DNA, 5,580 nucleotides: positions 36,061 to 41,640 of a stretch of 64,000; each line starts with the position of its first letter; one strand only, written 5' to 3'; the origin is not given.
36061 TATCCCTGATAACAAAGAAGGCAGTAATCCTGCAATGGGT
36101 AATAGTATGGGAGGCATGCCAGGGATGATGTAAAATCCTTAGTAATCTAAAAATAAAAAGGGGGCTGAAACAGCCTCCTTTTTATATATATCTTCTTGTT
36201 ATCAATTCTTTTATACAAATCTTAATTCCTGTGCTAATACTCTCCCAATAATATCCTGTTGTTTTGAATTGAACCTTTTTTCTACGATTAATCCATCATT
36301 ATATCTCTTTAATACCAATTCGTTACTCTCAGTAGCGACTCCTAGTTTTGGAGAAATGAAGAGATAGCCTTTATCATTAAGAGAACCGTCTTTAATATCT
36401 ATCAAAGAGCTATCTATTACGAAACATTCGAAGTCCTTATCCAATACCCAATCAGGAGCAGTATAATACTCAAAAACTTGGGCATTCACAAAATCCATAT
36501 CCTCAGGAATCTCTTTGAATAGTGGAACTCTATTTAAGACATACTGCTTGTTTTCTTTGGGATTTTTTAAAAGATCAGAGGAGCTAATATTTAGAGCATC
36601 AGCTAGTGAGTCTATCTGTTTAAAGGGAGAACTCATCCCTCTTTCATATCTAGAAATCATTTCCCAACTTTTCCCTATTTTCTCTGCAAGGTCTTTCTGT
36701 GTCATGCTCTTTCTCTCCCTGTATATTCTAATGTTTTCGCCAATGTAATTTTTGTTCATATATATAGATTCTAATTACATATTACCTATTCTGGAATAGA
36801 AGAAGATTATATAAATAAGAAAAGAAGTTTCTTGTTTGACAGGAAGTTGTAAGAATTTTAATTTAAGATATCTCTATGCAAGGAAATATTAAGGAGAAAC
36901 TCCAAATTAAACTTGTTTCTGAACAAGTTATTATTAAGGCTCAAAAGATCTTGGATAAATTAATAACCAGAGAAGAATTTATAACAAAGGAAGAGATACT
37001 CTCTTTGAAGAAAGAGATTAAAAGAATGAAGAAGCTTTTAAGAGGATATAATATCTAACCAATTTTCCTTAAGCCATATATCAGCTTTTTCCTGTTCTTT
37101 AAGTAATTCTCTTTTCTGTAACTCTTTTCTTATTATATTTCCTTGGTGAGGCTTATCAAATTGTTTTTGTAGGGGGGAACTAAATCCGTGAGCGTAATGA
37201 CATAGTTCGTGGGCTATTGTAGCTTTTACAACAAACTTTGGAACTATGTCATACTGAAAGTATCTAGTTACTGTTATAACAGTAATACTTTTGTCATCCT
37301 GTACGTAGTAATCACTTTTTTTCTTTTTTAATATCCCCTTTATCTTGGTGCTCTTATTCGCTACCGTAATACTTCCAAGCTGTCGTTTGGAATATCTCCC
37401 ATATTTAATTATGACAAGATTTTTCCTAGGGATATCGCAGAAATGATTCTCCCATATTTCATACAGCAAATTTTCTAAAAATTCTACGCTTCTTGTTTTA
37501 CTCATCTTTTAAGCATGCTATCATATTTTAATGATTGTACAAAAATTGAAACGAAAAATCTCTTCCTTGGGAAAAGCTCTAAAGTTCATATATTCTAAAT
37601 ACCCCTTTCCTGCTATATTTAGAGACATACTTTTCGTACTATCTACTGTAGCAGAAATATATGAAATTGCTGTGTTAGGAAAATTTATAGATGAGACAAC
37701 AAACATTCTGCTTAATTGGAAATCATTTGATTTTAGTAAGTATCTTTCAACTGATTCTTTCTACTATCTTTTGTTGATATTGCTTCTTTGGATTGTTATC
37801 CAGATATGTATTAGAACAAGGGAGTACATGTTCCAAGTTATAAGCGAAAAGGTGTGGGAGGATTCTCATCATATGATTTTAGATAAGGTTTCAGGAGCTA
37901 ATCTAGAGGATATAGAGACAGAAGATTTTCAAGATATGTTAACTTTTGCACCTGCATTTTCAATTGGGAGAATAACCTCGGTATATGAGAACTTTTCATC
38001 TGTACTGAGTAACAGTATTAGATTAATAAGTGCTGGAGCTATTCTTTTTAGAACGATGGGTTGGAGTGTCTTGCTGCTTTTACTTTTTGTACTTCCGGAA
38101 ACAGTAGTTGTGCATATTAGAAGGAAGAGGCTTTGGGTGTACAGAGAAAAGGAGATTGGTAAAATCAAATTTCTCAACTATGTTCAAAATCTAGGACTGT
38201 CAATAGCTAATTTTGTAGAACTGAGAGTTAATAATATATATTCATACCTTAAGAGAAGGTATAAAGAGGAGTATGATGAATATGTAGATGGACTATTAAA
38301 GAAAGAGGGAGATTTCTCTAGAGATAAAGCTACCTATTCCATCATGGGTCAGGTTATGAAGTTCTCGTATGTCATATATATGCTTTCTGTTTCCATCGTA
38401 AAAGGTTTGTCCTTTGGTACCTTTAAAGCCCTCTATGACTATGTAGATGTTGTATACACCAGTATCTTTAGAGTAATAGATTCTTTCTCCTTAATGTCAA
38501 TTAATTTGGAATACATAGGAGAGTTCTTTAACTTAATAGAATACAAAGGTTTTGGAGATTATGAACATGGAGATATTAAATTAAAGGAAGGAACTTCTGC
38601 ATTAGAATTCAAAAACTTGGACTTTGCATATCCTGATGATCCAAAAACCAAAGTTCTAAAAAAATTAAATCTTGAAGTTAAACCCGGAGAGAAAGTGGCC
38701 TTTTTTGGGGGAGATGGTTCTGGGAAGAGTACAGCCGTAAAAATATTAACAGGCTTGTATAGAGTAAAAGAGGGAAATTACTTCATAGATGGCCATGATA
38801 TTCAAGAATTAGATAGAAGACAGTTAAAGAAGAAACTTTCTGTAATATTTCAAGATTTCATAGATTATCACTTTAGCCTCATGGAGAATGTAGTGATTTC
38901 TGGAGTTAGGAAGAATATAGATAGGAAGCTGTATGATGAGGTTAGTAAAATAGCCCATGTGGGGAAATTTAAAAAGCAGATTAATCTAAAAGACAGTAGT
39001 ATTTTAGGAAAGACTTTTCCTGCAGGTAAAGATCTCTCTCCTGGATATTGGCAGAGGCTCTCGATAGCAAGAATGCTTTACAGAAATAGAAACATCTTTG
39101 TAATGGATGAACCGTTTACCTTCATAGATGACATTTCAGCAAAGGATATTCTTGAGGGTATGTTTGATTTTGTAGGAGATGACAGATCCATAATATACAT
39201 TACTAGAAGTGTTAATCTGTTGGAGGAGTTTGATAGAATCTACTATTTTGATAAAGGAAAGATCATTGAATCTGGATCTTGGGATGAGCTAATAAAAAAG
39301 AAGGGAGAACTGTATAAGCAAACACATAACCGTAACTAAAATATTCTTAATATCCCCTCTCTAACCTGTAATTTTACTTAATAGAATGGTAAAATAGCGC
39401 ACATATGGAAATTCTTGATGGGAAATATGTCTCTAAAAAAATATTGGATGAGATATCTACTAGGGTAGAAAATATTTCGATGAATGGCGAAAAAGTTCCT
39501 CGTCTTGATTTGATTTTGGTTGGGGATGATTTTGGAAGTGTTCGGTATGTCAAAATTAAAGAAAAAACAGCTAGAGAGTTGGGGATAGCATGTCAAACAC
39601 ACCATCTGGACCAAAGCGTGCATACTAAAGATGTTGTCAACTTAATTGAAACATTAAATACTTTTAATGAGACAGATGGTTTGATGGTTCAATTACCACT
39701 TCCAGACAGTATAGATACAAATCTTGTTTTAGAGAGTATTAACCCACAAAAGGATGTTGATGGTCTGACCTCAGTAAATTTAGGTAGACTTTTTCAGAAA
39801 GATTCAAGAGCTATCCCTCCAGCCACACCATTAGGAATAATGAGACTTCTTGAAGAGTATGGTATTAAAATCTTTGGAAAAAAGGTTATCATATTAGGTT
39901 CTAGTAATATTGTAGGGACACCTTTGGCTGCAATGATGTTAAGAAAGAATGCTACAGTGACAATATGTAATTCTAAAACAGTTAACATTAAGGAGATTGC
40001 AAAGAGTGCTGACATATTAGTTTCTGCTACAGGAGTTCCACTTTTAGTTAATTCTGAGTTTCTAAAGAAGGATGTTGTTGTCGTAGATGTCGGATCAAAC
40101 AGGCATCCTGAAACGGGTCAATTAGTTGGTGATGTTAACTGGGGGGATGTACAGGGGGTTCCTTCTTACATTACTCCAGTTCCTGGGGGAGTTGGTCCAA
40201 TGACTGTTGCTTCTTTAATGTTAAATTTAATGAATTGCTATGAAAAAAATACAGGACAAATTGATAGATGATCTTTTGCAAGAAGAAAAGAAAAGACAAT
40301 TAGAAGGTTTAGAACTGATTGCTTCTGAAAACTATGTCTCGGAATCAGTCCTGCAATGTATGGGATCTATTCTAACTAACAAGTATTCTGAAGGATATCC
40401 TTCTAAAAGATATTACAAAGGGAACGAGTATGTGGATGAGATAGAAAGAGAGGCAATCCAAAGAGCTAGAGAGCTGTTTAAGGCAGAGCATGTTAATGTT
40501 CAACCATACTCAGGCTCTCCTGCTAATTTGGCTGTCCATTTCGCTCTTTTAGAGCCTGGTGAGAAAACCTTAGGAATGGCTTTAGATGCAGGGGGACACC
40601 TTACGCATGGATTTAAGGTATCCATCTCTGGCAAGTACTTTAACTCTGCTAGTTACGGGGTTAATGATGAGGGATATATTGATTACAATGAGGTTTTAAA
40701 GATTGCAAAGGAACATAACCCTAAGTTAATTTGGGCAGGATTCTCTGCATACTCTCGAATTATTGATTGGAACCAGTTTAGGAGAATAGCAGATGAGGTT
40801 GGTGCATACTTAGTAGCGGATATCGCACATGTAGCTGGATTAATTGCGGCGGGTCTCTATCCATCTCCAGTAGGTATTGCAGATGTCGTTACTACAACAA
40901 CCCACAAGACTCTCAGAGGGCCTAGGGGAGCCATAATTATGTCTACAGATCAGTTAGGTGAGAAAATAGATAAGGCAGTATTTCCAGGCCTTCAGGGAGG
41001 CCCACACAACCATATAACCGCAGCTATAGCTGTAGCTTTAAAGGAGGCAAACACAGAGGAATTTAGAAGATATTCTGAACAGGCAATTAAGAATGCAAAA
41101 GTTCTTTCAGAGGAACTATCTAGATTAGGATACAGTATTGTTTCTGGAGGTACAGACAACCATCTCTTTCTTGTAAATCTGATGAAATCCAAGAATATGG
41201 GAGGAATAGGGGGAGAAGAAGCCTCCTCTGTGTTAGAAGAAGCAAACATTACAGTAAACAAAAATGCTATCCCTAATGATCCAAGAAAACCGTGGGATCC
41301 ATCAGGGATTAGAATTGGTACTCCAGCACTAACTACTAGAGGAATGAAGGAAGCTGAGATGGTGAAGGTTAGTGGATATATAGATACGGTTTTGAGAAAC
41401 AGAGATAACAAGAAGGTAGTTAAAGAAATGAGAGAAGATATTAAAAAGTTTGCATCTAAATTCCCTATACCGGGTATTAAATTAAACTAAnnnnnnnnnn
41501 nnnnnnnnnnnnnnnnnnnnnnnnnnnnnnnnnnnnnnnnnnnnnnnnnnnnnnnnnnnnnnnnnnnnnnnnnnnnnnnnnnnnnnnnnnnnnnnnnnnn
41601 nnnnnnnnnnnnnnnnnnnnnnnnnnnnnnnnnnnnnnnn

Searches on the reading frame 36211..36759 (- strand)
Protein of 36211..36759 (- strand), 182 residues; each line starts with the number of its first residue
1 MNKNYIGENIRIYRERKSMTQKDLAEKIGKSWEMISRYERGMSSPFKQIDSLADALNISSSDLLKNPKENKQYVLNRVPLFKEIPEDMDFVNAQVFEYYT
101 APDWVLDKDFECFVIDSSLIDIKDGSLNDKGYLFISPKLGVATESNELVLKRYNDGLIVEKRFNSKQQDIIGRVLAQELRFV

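Call 5: search_protein_families(library=pfam, proteins=[window:36211-36759:-], max_evalue=0.001)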
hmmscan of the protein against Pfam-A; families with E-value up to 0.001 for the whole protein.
window:36211-36759:- (182 aa): 4 families
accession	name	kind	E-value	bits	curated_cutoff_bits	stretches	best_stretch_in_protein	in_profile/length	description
PF01381.28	HTH_3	-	1.8e-10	41.1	23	1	10-62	1-54/55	Helix-turn-helix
PF13443.12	HTH_26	-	2.7e-07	31.2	22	1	9-65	1-59/63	Cro/C1-type HTH DNA-binding domain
PF13560.12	HTH_31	-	4.4e-06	27.4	27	1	7-59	3-57/64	Helix-turn-helix domain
PF12844.13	HTH_19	-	7.7e-05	23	30.2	1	7-67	1-62/64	Helix-turn-helix domain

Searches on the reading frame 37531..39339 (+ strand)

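Call 5: search_protein_families(library=pfam, proteins=[window:37531-39339:+], max_evalue=0.001)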
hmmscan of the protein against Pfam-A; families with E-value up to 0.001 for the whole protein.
window:37531-39339:+ (602 aa): 1 family
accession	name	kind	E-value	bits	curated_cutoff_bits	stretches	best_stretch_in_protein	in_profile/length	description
PF00005.33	ABC_tran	-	2.9e-26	93.2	25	1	376-529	1-136/137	ABC transporter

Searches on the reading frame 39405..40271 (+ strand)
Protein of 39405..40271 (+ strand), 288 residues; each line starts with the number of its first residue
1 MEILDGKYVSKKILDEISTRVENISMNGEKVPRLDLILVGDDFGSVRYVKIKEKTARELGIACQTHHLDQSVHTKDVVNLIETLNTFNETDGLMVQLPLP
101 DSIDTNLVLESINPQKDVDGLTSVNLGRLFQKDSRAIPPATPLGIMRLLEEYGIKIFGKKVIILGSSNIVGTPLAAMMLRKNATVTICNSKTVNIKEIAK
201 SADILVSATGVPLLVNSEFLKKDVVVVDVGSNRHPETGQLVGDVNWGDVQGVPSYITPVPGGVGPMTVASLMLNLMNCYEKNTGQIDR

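Call 5: search_protein_families(library=pfam, proteins=[window:39405-40271:+], max_evalue=0.001)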
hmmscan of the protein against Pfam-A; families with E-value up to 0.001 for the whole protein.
window:39405-40271:+ (288 aa): 2 families
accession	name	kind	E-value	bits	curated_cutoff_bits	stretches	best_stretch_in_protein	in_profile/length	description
PF02882.25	THF_DHG_CYH_C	-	1.8e-58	196.8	27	1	123-282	2-159/160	Tetrahydrofolate dehydrogenase/cyclohydrolase, NAD(P)-binding domain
PF00763.28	THF_DHG_CYH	-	7.5e-32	110.4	32.8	1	4-119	1-115/115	Tetrahydrofolate dehydrogenase/cyclohydrolase, catalytic domain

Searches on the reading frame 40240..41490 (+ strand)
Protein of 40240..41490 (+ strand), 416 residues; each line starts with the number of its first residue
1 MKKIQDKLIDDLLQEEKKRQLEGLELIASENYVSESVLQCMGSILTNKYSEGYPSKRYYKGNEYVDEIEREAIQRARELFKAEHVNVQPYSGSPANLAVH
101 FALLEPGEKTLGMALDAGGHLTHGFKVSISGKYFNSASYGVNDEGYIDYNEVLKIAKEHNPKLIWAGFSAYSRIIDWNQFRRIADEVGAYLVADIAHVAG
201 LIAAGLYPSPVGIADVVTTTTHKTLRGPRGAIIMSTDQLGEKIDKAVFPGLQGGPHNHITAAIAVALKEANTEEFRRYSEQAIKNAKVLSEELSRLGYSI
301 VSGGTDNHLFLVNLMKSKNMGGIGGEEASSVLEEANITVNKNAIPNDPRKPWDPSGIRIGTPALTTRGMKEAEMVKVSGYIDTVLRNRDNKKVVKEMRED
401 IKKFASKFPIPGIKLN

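Call 5: search_protein_families(library=pfam, proteins=[window:40240-41490:+], max_evalue=0.001)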
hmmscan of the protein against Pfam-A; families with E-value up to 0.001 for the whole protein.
window:40240-41490:+ (416 aa): 2 families
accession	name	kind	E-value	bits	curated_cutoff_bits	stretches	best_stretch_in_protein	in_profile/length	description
PF00464.25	SHMT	-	3.9e-160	533.3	27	1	5-381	4-399/399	Serine hydroxymethyltransferase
PF00155.27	Aminotran_1_2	-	1.5e-06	28.1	19.7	1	68-372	47-357/361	Aminotransferase class I and II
